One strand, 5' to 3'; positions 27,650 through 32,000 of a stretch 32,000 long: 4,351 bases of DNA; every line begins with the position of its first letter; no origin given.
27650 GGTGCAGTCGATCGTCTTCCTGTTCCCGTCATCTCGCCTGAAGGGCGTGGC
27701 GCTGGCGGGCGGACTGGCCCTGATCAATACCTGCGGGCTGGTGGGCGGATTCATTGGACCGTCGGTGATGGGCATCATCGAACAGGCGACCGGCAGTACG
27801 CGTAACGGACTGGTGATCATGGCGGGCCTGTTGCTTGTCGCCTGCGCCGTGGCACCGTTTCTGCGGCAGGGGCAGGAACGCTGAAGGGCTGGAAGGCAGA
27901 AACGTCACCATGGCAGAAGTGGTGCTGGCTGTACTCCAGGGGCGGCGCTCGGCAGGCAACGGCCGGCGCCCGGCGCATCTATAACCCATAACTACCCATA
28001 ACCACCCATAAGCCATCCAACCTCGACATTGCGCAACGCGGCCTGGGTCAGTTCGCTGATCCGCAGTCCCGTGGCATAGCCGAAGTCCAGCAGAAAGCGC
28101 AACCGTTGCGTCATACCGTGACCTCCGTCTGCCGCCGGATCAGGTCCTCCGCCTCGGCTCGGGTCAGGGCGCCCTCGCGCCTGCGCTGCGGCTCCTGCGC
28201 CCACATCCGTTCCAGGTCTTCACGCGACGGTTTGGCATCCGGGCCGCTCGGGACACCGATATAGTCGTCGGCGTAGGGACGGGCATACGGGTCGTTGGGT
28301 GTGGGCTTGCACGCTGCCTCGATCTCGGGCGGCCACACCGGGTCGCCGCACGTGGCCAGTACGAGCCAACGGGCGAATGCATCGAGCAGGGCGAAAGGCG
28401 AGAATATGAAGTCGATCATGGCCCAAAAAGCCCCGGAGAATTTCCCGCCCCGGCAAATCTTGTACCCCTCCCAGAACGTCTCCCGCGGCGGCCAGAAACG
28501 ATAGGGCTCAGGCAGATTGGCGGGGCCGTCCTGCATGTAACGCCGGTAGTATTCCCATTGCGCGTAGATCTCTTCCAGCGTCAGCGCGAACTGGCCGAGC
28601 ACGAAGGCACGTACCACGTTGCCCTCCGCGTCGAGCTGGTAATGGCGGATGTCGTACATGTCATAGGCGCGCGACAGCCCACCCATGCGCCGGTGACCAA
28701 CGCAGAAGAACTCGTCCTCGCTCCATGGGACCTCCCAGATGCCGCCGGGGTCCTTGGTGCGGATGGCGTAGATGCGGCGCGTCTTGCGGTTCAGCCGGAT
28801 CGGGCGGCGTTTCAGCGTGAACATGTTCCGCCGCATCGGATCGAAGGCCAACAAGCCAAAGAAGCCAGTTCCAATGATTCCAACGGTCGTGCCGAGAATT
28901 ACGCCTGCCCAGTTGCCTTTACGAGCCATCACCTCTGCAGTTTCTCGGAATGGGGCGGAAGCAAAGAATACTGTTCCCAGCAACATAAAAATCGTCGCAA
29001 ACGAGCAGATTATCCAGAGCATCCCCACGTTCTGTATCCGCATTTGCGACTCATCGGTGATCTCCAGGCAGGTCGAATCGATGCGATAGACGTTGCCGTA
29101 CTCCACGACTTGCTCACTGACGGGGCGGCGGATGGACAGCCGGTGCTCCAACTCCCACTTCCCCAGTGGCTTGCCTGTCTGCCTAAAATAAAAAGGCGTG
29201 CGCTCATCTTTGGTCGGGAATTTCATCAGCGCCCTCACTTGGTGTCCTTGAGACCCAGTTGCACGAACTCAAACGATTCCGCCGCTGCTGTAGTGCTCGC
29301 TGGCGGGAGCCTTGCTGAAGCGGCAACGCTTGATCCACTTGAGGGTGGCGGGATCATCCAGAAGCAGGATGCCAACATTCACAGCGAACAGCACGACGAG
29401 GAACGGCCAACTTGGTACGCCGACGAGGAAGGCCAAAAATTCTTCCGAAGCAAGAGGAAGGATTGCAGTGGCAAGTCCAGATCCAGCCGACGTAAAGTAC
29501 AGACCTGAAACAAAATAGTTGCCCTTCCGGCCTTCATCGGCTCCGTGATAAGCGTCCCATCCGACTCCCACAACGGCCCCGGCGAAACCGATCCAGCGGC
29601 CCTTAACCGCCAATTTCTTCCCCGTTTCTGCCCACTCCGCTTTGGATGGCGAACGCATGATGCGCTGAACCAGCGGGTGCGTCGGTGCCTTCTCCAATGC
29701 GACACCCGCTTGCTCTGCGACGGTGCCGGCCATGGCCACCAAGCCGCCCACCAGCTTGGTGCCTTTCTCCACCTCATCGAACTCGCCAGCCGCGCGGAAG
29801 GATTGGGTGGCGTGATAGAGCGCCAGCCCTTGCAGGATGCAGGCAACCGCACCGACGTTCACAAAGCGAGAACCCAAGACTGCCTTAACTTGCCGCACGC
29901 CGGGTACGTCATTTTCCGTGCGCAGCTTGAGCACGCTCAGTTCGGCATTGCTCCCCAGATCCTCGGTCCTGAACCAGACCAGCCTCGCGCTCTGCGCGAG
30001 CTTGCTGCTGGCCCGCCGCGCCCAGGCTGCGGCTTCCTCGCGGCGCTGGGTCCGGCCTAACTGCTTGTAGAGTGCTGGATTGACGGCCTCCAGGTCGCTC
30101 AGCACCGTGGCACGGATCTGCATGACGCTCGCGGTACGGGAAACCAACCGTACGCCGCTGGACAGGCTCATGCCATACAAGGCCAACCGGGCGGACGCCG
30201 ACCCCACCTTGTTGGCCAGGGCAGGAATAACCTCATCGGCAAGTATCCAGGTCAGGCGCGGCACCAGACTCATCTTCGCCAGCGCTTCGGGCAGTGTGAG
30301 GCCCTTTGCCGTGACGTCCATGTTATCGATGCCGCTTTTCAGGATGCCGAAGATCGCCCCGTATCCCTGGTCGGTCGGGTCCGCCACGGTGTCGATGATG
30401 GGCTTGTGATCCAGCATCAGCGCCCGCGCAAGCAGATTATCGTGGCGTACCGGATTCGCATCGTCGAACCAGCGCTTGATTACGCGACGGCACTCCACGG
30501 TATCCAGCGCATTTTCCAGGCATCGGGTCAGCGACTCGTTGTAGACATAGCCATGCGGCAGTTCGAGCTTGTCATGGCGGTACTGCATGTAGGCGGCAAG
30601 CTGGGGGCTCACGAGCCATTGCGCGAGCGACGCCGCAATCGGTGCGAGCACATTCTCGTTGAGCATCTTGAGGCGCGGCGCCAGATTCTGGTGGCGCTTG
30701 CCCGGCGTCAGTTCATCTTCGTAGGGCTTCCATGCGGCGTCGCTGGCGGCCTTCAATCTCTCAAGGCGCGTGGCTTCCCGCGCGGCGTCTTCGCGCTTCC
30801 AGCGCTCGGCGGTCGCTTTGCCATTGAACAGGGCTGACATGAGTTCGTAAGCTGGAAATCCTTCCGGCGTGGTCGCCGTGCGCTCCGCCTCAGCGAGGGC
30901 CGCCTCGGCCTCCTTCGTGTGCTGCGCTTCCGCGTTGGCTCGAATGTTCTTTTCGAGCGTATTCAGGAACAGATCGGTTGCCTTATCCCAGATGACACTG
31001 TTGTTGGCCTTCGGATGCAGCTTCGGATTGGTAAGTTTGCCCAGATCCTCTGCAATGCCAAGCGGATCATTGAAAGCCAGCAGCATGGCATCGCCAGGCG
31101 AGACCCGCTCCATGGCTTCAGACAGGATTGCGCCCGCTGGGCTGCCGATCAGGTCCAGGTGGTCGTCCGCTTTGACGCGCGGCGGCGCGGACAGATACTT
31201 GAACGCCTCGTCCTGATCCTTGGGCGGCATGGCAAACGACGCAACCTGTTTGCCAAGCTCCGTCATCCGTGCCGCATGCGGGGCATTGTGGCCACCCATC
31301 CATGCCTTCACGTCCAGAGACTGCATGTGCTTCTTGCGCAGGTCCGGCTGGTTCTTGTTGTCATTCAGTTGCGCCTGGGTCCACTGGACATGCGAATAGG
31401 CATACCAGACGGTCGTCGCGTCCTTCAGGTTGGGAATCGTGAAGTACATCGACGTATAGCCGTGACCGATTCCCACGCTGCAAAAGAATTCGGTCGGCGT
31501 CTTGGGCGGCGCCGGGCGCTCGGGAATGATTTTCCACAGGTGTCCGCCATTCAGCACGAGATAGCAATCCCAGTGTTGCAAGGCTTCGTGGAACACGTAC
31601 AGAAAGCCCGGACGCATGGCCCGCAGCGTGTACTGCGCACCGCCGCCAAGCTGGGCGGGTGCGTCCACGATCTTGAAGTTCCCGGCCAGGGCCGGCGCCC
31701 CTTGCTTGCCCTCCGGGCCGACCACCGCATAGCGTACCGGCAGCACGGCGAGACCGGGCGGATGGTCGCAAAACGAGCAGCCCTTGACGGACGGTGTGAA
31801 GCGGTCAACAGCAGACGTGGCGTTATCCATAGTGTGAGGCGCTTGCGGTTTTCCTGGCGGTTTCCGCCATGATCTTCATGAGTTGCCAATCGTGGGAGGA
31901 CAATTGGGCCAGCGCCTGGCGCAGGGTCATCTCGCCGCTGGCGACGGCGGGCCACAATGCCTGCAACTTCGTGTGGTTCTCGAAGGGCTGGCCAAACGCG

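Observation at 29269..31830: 853-aa MIX-motif type VI effector with an unassigned glycine-rich membrane C-terminus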

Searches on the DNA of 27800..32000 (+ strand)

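Call 11: search_dna_similar(query=window:27800-32000:+, collection=plasmids, mode=near)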
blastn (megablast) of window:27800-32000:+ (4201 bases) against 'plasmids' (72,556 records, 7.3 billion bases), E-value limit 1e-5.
No match.

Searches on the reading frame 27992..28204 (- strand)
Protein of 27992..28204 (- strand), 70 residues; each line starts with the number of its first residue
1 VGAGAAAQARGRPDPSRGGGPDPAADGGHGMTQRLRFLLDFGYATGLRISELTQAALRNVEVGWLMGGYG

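Call 49: search_protein_families(library=pfam, proteins=[window:27992-28204:-], max_evalue=0.05)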
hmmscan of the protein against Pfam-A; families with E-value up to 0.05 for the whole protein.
window:27992-28204:- (70 aa): 1 family
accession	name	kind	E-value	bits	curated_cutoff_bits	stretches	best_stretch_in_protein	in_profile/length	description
PF00589.27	Phage_integrase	-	0.0087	16.3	27.1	1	34-61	23-50/172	Phage integrase family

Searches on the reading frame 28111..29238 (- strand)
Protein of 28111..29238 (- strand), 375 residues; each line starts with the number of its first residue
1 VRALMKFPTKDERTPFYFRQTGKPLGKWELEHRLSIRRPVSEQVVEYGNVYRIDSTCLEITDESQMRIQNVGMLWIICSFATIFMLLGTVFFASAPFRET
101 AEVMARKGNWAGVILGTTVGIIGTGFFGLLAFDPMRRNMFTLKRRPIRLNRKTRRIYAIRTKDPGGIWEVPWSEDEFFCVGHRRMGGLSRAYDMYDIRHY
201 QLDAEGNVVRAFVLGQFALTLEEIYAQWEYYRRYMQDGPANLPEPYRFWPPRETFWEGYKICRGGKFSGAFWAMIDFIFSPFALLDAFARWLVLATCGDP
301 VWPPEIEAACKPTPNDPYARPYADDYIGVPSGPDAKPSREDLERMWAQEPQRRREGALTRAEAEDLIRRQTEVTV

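Call 3: search_protein_families(library=pfam, proteins=[window:28111-29238:-], max_evalue=0.1)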
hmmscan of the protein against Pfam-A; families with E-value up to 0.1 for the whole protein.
window:28111-29238:- (375 aa): 1 family
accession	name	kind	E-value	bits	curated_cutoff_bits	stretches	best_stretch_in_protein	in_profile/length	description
PF20455.3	DUF6708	-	2e-20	73.8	27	1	131-311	8-197/200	Family of unknown function (DUF6708)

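Call 4: search_protein_families(library=ncbifam, proteins=[window:28111-29238:-], max_evalue=0.1)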
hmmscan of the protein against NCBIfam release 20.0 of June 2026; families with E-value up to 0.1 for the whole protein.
window:28111-29238:- (375 aa): 0 families
